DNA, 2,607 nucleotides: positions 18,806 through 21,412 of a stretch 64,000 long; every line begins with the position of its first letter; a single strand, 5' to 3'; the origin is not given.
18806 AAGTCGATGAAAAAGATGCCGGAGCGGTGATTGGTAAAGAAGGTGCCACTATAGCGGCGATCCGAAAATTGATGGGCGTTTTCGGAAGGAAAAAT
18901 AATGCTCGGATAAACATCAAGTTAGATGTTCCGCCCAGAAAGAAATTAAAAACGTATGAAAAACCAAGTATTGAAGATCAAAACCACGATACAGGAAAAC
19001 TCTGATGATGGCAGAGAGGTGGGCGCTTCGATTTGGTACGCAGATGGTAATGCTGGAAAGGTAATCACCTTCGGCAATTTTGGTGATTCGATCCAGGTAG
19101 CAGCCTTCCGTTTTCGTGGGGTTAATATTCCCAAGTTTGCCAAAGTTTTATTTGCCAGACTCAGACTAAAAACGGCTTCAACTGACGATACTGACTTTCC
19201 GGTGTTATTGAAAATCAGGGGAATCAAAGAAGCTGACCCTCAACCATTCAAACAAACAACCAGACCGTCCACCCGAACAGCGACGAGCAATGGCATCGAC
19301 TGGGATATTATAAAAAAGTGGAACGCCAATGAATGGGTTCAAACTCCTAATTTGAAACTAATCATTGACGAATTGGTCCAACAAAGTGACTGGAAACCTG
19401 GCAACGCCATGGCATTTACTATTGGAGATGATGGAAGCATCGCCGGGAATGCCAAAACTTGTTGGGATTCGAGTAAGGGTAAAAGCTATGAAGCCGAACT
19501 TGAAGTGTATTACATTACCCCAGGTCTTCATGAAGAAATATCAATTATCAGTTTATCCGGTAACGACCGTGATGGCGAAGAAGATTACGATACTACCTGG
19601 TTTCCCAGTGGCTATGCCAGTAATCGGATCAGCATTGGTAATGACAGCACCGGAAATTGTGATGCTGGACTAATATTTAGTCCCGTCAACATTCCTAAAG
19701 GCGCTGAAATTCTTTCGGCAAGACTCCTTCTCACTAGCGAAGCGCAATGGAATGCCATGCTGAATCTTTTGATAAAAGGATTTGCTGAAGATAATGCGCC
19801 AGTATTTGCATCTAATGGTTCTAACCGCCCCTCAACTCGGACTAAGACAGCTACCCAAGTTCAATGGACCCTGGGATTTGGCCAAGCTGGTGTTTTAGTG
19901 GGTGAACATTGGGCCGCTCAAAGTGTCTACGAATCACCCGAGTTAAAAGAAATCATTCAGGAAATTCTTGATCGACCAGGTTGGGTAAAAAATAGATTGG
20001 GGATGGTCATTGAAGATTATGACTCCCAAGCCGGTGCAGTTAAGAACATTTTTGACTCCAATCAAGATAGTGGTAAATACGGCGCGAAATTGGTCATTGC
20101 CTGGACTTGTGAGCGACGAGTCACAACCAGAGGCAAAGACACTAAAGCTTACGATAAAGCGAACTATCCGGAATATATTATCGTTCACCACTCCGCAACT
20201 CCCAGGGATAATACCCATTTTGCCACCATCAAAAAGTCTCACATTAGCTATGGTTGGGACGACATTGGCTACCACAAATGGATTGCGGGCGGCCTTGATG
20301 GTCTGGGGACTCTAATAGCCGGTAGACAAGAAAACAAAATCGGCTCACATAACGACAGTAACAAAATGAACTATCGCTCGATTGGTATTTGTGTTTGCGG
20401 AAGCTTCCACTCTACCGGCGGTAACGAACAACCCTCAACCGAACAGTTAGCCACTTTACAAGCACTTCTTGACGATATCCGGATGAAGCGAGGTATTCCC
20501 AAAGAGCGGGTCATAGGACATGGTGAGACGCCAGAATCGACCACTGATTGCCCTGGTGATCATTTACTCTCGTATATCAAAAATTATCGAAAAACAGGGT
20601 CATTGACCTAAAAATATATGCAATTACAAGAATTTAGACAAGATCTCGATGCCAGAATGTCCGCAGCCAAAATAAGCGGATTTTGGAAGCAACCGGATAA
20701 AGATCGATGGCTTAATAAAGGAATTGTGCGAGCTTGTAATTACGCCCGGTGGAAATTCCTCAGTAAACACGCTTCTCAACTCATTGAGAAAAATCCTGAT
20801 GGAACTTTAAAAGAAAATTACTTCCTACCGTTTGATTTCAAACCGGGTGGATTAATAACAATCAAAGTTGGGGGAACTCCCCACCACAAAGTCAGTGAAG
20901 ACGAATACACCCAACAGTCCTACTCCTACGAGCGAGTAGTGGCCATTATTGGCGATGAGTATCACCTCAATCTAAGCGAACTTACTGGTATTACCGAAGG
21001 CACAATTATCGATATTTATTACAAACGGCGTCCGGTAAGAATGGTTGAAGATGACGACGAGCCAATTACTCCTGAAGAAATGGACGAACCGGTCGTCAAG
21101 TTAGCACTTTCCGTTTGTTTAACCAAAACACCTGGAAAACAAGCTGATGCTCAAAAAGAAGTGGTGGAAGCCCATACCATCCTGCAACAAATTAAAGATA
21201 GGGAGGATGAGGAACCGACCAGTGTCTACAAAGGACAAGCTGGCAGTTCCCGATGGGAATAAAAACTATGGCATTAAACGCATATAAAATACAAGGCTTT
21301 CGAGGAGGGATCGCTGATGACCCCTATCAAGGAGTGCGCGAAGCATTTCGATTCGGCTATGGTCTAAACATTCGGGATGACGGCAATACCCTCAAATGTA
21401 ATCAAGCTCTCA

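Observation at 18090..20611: An unknown ~190-aa domain is present three times, once alone and twice fused to a PGRP-type amidase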

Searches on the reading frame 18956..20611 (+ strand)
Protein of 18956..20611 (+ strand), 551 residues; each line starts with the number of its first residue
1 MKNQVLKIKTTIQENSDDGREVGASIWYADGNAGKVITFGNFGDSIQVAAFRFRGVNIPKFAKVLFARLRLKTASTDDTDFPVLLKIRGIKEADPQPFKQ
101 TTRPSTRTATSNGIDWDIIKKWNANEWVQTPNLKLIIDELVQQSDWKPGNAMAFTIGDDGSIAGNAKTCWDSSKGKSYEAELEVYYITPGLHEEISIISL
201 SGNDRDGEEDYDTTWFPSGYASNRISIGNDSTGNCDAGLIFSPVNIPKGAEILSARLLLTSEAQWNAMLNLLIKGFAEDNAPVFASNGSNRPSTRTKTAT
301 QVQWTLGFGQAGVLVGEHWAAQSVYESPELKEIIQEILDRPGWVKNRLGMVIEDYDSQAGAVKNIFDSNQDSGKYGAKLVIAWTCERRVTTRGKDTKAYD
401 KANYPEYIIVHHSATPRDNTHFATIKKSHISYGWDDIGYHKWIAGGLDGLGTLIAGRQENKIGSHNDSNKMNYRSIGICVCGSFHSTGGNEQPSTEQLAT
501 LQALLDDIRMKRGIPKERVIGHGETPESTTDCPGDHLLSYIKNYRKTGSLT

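Call 4: search_protein_families(library=pfam, proteins=[window:18956-20611:+], max_evalue=0.1)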
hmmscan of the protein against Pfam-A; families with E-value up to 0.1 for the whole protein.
window:18956-20611:+ (551 aa): 1 family
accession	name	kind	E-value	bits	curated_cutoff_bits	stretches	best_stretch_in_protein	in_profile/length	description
PF01510.30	Amidase_2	-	1.4e-18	67.9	26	1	403-535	3-131/131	N-acetylmuramoyl-L-alanine amidase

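Call 5: search_protein_families(library=phrogs, proteins=[window:18956-20611:+], max_evalue=0.01)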
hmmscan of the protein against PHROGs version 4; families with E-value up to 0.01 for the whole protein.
window:18956-20611:+ (551 aa): 3 families
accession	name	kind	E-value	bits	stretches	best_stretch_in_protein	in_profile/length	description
phrog_822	-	lysis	9.2e-25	88.7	1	399-543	18-155/215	amidase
phrog_1493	-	lysis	2.2e-21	77.5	1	391-537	20-155/394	endolysin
phrog_1794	-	lysis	0.0026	18.2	1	398-538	49-184/336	amidase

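Call 6: search_protein_families(library=ncbifam, proteins=[window:18956-20611:+], max_evalue=0.1)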
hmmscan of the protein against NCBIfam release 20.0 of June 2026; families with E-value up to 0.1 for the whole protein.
window:18956-20611:+ (551 aa): 1 family
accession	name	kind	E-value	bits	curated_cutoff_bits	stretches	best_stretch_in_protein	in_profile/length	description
NF033679.1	DNRLRE_dom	domain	0.005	16.9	34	0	222-263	18-59/164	DNRLRE domain-containing protein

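Call 7: search_solved_structures(query=window:18956-20611:+, max_evalue=1)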
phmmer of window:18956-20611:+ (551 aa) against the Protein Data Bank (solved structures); distinct sequences matched with E-value up to 1: 14.
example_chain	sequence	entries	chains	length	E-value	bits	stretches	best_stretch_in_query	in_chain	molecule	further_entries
1aro_L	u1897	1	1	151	1.2e-09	40.4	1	405-509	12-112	T7 LYSOZYME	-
1lba_A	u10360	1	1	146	1.3e-09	40.2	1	406-509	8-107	T7 LYSOZYME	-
5xz4_A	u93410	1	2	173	5e-09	38.3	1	406-545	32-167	Bumblebee peptidoglycan recognition protein SA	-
2f2l_X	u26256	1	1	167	8.5e-09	37.6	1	425-544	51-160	Peptidoglycan recognition protein-LC isoform LCx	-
6srt_A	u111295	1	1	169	1.3e-07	33.7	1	405-535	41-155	N-acetylmuramoyl-L-alanine amidase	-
6ssc_A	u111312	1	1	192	1.8e-07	33.2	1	405-535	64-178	N-acetylmuramoyl-L-alanine amidase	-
1oht_A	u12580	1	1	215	8.1e-07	31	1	406-543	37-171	CG14704 PROTEIN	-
7nsx_AAA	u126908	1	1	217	8.2e-07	31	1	406-543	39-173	Isoform A of Peptidoglycan-recognition protein LB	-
2xz4_A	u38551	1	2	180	2.1e-06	29.7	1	407-545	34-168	PEPTIDOGLYCAN-RECOGNITION PROTEIN LF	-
7nsz_AAA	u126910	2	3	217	2.7e-06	29.3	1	406-543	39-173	Isoform A of Peptidoglycan-recognition protein LB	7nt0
7nsy_AAA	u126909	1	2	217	1.8e-05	26.6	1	406-543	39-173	Isoform A of Peptidoglycan-recognition protein LB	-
1z6i_A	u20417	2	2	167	0.0007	21.3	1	437-544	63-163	Peptidoglycan-recognition protein-LC | Peptidoglycan-recognition protein-LC isoform LCa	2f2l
6fhg_A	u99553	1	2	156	0.021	16.5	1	406-443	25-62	LysT endolysin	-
6su5_A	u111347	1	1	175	0.039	15.6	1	403-449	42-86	Lysozyme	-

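Call 9: search_dna_similar(query=window:18956-20611:+, collection=phages, mode=protein, max_rows=30)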
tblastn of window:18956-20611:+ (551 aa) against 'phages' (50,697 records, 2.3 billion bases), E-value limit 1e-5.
Records with a match: 396; places in all: 396; records where one place covers at least 80% of the query: 0.
Best place of each record, by identity: <60% 396.
By first word of the organism name: Vibrio 118; Klebsiella 87; Pseudomonas 79; Clostridium 21; Stenotrophomonas 16; Ralstonia 13; Escherichia 11; Dickeya 6; Morganella 6; Bacteriophage 4; and 21 more.
By host as written in the record: - 125; Klebsiella pneumoniae 47; Vibrio crassostreae 12; Stenotrophomonas maltophilia 12; Clostridium perfringens 9; Klebsiella pneumoniae 135080 9; Ralstonia solanacearum 8; Pseudomonas putida 7; and 97 more.
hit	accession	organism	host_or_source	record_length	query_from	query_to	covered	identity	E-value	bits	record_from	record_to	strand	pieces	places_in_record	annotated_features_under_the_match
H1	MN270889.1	Ralstonia phage P-PSG-11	Ralstonia solanacearum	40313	346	542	36%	29.4%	1e-9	67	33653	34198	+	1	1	endolysin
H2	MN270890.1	Ralstonia phage P-PSG-11-1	Ralstonia solanacearum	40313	346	542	36%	29.4%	1e-9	67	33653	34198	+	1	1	endolysin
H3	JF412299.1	EBPR siphovirus 4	-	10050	352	542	35%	29.1%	2e-7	61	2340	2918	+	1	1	gp7: hypothetical protein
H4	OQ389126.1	Ralstonia phage BOESR1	Ralstonia pseudosolanacearum (NCPPB ...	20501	335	533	36%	27.6%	8e-9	65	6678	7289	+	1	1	amidase | endonuclease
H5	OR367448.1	Ralstonia phage BOESR1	Ralstonia pseudosolanacearum (NCPPB ...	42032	335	533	36%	27.6%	8e-9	65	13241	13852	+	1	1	amidase | endonuclease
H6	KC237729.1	Clostridium phage vB_CpeS-CP51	Clostridium perfringens 5147-97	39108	402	548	27%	37.1%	1e-9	67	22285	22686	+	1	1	endolysin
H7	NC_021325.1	Clostridium phage vB_CpeS-CP51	Clostridium perfringens 5147-97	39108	402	548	27%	37.1%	1e-9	67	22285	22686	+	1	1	amidase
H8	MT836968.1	Bacteriophage sp.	human fecal samples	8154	376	533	29%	33.7%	8e-8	61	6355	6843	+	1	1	record has no annotation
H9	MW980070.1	Rhizobium phage RHEph21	Rhizobium gallicum sv. phaseoli R72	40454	376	543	30%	31.4%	1e-8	64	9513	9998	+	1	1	lysozyme protein | endonuclease I protein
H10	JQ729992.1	Clostridium phage phiZP2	Clostridium perfringens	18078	402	542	26%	37.3%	2e-9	67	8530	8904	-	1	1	N-acetylmuramoyl-L-alanine amidase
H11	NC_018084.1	Clostridium phage phiZP2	Clostridium perfringens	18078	402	542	26%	37.3%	2e-9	67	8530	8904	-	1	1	amidase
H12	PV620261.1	Pseudomonas phage phTUNSm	Pseudomonas asplenii UPB0736 (synonym: ...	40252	385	541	28%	32.7%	7e-12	75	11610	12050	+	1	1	endolysin | endonuclease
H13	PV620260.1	Pseudomonas phage phTUNSv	Pseudomonas asplenii UPB0736 (synonym: ...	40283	385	541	28%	32.7%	7e-12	75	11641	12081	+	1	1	endolysin | endonuclease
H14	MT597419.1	Pseudomonas phage vB_PsyP_3MF5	Pseudomonas syringae isolate 3M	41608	385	541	28%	32.7%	7e-12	75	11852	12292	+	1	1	N-acetylmuramoyl-L-alanine amidase | endonuclease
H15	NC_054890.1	Pseudomonas phage vB_PsyP_3MF5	Pseudomonas syringae isolate 3M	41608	385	541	28%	32.7%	7e-12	75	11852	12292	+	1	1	amidase | endonuclease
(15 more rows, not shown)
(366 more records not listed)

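Call 62: predict_structure(alignment_id=A2)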
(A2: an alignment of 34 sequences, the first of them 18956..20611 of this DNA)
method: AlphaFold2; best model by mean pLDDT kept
length: 551 residues; sequences in the alignment: 34
mean_pLDDT: 87.8   pTM: 0.82
mean pLDDT of the five models: 87.8, 86.9, 82.3, 82.1, 81.9
residues with pLDDT >= 90: 344; 70-90: 160; 50-70: 25; < 50: 22
segments of 3 or more residues with pLDDT < 50: 390-401, 463-471
pLDDT, mean of each block of 10 residues (from residue 1): 81 88 89 85 93 95 95 94 97 94 94 95 92 96 96 97 95 90 92 88 82 80 85 92 88 94 84 93 91 94 83 75 91 92 84 91 89 89 76 44 75 93 89 79 95 86 49 77 88 97 96 91 80 93 96 89
secondary structure, 60 per line:
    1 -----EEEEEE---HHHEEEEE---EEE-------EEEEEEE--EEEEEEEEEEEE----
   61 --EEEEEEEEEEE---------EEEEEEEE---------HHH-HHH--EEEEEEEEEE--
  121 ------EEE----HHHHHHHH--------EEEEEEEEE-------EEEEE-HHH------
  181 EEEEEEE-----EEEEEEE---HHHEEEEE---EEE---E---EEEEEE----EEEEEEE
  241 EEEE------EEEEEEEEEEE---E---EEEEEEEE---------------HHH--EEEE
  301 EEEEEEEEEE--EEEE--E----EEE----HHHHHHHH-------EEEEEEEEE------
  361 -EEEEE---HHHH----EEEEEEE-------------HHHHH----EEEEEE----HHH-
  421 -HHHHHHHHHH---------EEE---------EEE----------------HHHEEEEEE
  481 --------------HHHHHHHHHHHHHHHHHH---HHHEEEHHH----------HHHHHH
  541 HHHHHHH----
elements in order: E6-11 E18-22 E26-28 E36-42 E45-56 E63-73 E83-90 E109-118 E127-129 H134-141 E150-158 E166-170 E181-187 E193-199 E206-210 E214-216 E224-229 E234-244 E251-261 E269-276 E297-310 E313-316 E324-326 H331-338 E346-354 E362-366 H370-373 E378-384 H398-402 E407-412 H422-431 E441-443 E453-455 E475-480 H495-512 E519-521 H535-547

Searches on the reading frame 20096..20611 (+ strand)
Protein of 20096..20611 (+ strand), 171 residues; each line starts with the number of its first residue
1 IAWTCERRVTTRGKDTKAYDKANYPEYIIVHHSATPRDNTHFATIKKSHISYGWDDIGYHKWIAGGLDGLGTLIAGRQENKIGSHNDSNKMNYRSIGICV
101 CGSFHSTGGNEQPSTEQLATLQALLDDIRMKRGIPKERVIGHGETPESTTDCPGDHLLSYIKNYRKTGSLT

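Call 55: search_solved_structures(query=window:20096-20611:+, max_evalue=0.0001, show_alignments=3)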
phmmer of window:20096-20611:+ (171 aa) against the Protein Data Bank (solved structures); distinct sequences matched with E-value up to 0.0001: 13.
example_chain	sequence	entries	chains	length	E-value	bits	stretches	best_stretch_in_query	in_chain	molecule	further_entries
1aro_L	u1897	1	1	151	1.8e-10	43.9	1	25-129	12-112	T7 LYSOZYME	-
1lba_A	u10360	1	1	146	2.1e-10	43.7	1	26-129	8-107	T7 LYSOZYME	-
5xz4_A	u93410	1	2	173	7.9e-10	41.8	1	26-165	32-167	Bumblebee peptidoglycan recognition protein SA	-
2f2l_X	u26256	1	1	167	1.4e-09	41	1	45-164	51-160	Peptidoglycan recognition protein-LC isoform LCx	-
6srt_A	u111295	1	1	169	1.9e-08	37.3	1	25-155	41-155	N-acetylmuramoyl-L-alanine amidase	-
6ssc_A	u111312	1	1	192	2.7e-08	36.8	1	25-155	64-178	N-acetylmuramoyl-L-alanine amidase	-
1oht_A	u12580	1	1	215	1.2e-07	34.7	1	26-164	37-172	CG14704 PROTEIN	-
7nsx_AAA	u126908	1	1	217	1.2e-07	34.7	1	26-164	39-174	Isoform A of Peptidoglycan-recognition protein LB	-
2xz4_A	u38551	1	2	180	3.5e-07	33.2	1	27-165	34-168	PEPTIDOGLYCAN-RECOGNITION PROTEIN LF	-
7nsz_AAA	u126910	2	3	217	3.9e-07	33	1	26-164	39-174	Isoform A of Peptidoglycan-recognition protein LB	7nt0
7nsy_AAA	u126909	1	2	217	2.7e-06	30.3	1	26-163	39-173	Isoform A of Peptidoglycan-recognition protein LB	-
4z8i_A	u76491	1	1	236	8.5e-06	28.7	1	27-165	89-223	peptidoglycan recognition protein 3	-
4zxm_A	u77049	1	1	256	1.1e-05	28.3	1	27-164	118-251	PGRP domain of peptidoglycan recognition protein 3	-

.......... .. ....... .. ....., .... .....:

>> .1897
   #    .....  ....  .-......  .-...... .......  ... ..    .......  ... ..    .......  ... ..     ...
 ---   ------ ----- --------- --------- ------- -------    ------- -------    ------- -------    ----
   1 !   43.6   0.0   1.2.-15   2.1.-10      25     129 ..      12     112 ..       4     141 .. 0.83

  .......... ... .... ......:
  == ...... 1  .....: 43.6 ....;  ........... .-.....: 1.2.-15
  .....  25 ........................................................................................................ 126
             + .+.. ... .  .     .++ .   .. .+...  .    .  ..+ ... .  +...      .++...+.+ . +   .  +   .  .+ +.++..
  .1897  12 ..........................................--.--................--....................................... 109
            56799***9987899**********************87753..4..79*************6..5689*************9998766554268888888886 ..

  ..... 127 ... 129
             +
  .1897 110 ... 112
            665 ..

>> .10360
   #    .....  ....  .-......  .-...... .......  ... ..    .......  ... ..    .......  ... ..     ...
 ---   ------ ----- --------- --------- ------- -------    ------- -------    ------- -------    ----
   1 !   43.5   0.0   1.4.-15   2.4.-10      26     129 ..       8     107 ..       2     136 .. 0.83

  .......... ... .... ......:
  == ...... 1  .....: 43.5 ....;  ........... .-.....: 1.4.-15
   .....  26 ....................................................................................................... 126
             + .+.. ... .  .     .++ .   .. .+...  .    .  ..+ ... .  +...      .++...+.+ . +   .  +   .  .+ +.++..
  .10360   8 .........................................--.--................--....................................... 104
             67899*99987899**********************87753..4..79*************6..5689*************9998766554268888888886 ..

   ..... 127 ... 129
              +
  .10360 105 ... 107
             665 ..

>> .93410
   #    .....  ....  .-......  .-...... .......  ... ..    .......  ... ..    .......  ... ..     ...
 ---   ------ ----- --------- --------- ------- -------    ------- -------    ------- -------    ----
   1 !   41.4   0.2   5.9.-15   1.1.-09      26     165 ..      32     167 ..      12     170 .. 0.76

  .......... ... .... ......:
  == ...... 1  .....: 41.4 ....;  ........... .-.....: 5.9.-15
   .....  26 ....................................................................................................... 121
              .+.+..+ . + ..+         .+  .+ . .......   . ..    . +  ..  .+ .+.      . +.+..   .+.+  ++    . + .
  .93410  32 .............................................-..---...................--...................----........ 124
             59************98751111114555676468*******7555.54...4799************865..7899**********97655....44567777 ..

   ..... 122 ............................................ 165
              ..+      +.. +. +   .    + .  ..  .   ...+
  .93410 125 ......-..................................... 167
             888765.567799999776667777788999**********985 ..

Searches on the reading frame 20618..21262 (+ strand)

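Call 4: search_protein_families(library=pfam, proteins=[window:20618-21262:+], max_evalue=0.1)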
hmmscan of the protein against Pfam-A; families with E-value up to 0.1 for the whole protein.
window:20618-21262:+ (214 aa): 1 family
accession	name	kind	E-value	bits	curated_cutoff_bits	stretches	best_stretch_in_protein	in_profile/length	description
PF24175.2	SU10_adaptor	-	1.2e-06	29.6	27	1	1-174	1-164/194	SU10 adaptor protein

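Call 5: search_protein_families(library=phrogs, proteins=[window:20618-21262:+], max_evalue=0.01)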
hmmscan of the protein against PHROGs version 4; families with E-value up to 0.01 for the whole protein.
window:20618-21262:+ (214 aa): 0 families

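Call 6: search_protein_families(library=ncbifam, proteins=[window:20618-21262:+], max_evalue=0.1)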
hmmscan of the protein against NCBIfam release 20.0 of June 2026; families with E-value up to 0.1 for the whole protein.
window:20618-21262:+ (214 aa): 2 families
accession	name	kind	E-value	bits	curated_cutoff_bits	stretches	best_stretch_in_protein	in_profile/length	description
NF007215.0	PRK09637.1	equivalog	0.066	13.2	212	1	124-188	58-120/181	RNA polymerase sigma factor SigZ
NF006805.0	PRK09318.1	equivalog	0.069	12.1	486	1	63-128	71-132/387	bifunctional 3,4-dihydroxy-2-butanone-4-phosphate synthase/GTP cyclohydrolase II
